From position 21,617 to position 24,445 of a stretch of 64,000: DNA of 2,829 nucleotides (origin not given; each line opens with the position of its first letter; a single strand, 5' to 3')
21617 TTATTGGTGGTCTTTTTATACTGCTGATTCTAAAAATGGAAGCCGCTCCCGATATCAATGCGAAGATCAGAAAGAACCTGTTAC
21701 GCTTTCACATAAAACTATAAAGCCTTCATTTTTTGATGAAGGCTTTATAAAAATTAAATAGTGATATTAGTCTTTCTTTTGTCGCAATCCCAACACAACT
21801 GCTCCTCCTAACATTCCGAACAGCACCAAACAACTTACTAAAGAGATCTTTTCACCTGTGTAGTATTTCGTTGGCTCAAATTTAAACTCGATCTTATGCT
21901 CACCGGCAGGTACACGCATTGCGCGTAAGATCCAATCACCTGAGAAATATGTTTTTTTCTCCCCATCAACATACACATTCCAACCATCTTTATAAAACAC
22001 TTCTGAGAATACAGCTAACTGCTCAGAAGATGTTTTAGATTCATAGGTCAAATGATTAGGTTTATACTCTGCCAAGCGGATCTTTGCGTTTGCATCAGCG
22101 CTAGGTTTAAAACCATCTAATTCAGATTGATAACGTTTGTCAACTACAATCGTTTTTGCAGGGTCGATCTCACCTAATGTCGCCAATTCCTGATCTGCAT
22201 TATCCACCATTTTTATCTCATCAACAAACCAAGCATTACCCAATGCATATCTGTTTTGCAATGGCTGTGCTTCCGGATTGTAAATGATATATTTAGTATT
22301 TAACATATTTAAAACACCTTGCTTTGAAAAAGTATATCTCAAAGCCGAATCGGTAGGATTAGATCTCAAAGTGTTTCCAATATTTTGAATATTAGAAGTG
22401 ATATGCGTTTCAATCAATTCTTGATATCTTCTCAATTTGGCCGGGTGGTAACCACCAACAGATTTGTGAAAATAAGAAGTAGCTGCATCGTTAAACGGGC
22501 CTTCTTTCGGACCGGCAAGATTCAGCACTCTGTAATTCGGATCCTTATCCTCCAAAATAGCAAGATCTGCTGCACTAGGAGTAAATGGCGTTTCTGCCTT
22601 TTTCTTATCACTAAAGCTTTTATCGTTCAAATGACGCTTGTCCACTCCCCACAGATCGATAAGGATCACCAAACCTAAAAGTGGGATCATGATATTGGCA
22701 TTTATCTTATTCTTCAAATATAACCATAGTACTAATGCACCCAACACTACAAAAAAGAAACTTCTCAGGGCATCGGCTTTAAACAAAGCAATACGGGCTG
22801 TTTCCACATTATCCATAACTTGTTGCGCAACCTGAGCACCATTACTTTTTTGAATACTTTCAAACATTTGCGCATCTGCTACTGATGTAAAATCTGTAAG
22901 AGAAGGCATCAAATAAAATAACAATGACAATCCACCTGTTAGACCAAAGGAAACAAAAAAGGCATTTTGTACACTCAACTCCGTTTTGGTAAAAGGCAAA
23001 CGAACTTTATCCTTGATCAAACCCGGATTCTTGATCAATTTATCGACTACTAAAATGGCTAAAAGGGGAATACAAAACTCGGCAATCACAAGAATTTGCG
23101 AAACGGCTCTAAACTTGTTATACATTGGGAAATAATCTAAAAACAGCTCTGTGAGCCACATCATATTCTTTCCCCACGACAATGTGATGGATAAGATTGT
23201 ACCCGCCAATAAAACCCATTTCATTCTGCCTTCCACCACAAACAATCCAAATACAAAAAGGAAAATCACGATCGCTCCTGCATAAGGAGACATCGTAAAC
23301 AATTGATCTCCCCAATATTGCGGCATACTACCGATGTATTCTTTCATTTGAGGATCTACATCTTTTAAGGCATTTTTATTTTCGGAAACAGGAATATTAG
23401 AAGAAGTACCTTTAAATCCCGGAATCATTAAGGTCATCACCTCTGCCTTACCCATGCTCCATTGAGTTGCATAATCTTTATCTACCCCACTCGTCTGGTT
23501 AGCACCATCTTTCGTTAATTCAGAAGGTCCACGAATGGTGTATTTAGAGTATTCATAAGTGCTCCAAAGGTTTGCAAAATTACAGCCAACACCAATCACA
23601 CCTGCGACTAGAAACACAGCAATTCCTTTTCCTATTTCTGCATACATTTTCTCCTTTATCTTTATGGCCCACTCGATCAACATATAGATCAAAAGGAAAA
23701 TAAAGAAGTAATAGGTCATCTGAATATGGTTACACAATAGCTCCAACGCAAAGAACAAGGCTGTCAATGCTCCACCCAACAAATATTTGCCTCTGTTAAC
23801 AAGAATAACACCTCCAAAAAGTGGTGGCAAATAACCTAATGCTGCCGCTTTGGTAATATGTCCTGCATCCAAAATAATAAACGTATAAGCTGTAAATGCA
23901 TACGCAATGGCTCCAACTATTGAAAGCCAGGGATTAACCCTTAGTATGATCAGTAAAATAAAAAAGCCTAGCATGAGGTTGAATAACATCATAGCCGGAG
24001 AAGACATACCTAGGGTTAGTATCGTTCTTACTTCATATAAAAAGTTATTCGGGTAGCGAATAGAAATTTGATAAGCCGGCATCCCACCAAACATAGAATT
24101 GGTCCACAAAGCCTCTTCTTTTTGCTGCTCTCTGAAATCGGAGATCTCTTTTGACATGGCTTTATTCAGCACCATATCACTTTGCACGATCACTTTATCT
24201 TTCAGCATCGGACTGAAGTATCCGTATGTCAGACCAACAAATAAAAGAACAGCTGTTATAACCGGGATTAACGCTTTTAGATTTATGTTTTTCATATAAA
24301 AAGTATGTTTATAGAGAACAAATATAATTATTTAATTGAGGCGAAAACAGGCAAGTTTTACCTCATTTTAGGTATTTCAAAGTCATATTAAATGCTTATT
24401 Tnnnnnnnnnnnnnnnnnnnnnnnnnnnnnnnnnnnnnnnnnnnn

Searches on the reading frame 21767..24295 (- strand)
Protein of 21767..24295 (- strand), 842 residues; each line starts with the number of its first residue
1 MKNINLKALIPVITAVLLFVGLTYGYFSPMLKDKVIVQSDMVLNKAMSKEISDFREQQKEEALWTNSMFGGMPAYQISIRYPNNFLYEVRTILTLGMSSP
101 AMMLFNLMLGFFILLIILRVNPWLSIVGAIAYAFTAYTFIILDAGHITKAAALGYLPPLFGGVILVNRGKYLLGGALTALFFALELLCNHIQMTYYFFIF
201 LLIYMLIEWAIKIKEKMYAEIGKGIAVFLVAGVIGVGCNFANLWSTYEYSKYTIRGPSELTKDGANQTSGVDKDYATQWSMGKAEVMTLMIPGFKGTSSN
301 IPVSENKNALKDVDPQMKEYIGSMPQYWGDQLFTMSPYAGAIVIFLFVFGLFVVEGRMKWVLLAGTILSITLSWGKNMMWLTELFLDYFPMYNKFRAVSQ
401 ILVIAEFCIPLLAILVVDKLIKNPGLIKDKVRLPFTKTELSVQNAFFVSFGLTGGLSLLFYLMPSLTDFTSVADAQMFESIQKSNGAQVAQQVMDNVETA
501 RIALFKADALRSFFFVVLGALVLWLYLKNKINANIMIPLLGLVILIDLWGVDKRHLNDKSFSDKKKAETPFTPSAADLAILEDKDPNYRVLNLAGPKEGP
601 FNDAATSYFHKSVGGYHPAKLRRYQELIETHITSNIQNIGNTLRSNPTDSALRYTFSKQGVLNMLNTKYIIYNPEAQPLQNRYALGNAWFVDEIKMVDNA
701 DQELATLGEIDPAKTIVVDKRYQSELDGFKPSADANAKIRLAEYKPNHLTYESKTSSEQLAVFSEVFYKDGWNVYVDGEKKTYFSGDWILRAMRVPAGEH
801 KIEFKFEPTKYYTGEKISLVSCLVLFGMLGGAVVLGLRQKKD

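Call 15: search_protein_families(library=pfam, proteins=[window:21767-24295:-], max_evalue=0.01)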
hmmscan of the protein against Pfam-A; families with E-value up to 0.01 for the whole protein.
window:21767-24295:- (842 aa): 1 family
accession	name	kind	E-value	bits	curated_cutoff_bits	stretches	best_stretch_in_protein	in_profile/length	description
PF09586.16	YfhO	-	2.5e-09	36.5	28.5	1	737-818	754-835/835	Bacterial membrane protein YfhO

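Call 70: search_solved_structures(query=window:21767-24295:-, max_evalue=1)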
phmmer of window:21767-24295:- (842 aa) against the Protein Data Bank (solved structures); distinct sequences matched with E-value up to 1: 0.

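Call 82: search_protein_families(library=ncbifam, proteins=[window:21767-24295:-], max_evalue=0.01)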
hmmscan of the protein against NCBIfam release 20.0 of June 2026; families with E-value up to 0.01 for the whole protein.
window:21767-24295:- (842 aa): 1 family
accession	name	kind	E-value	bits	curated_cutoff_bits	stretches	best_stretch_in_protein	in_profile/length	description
NF047589.1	GlcsyltransPgfM1Strep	equivalog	4e-06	25.1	1400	1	762-826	884-948/955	glycosyltransferase PgfM1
